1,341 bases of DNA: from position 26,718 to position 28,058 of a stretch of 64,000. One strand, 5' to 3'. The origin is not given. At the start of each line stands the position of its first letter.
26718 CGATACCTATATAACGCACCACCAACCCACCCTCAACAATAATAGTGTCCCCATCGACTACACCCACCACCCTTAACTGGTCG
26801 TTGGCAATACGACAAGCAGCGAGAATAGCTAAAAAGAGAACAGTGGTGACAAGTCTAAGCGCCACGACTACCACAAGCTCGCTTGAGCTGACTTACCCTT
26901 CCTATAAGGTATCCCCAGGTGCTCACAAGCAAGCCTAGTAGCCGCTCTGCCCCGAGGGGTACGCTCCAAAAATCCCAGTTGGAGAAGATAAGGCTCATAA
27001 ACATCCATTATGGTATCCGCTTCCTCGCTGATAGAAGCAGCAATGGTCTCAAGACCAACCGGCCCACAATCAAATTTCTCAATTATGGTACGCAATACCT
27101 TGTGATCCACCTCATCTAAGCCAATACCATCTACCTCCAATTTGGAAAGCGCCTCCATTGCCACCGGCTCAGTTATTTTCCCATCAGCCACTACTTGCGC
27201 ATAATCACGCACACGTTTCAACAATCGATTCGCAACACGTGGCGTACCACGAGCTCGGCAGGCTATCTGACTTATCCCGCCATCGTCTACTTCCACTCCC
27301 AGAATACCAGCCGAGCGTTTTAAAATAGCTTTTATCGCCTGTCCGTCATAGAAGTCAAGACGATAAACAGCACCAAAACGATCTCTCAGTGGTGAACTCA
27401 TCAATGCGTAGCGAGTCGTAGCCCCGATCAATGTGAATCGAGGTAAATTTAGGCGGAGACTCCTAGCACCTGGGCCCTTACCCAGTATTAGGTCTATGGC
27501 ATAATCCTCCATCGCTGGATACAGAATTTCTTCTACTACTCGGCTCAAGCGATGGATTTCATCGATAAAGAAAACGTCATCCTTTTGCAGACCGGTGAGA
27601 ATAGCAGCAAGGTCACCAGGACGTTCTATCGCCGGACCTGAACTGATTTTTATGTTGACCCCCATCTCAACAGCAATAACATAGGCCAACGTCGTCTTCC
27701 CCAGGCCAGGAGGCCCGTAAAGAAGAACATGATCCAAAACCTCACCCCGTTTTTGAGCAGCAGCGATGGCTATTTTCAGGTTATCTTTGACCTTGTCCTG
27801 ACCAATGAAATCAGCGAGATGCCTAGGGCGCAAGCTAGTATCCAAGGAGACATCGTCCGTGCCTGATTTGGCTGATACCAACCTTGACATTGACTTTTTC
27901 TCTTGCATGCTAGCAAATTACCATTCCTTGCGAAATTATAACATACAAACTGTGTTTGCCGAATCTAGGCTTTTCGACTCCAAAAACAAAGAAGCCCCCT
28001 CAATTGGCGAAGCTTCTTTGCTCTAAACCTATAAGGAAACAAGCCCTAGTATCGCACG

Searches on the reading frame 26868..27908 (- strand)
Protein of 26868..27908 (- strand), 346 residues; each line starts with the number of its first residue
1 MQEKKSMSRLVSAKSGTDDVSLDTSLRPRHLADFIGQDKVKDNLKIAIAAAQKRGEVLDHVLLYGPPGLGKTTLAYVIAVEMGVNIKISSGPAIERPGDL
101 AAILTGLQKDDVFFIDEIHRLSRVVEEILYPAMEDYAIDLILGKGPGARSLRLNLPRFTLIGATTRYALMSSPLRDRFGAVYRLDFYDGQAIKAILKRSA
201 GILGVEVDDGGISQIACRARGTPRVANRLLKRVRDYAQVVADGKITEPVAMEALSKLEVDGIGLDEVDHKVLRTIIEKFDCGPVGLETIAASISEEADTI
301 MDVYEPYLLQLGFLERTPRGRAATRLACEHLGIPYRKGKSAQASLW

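Call 24: search_protein_families(library=pfam, proteins=[window:26868-27908:-], max_evalue=0.00001)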
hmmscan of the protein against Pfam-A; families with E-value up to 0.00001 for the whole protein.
window:26868-27908:- (346 aa): 6 families
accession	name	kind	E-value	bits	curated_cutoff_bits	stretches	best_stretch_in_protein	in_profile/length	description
PF05496.18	RuvB_N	-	8.8e-79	263.2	27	1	26-184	1-159/159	Holliday junction DNA helicase RuvB P-loop domain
PF17864.7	AAA_lid_4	-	1.4e-28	98.8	27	1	187-260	1-74/74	RuvB AAA lid domain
PF05491.19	RuvB_C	-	1e-23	83.5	24.7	1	263-331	3-71/72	RuvB C-terminal winged helix domain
PF00004.35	AAA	-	2.6e-19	70.4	21.2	1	61-183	1-128/131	ATPase family associated with various cellular activities (AAA)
PF07728.20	AAA_5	-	4.1e-08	33.8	22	1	60-178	1-139/139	AAA domain (dynein-related subfamily)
PF01078.27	Mg_chelatase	-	5.5e-06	26.4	20.3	0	31-78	2-42/207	Magnesium chelatase, subunit ChlI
